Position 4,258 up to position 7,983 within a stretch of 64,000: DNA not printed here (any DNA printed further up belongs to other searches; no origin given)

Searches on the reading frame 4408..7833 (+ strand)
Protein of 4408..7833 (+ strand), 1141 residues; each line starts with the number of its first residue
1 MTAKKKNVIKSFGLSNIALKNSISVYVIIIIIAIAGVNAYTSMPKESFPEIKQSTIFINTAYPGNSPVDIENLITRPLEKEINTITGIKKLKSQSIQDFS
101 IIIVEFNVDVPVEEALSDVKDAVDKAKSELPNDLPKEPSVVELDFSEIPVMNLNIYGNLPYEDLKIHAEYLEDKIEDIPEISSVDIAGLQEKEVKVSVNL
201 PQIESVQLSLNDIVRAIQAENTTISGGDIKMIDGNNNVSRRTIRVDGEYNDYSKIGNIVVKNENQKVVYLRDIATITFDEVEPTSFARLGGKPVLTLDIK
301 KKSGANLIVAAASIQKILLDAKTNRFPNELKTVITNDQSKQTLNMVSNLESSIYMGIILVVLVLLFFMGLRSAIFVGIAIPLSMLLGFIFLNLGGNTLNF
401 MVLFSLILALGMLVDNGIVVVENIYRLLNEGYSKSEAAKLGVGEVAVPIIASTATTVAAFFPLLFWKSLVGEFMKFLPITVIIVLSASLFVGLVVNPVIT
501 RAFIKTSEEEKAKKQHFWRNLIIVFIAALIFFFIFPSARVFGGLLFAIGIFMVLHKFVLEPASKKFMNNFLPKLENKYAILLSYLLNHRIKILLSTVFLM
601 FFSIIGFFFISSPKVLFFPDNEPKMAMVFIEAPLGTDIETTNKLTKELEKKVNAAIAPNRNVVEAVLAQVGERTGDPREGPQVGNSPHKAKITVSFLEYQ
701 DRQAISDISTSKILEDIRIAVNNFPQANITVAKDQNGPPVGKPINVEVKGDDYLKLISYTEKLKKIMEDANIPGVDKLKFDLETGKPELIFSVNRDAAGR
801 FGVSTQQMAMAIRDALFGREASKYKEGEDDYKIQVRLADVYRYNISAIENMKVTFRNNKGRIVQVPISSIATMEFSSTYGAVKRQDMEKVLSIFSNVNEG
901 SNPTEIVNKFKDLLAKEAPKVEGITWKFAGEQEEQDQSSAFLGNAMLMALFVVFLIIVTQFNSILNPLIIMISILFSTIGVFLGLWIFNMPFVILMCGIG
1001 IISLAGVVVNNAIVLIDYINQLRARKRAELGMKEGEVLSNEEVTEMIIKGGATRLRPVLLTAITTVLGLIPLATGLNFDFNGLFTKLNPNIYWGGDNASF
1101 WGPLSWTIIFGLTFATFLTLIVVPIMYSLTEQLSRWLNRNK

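Call 83: search_protein_families(library=pfam, proteins=[window:4408-7833:+], max_evalue=0.00001)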
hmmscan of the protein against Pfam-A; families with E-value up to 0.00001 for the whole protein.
window:4408-7833:+ (1141 aa): 1 family
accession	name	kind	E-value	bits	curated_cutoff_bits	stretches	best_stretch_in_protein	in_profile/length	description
PF00873.25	ACR_tran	-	2.5e-183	611.9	28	2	15-521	2-507/1021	AcrB/AcrD/AcrF family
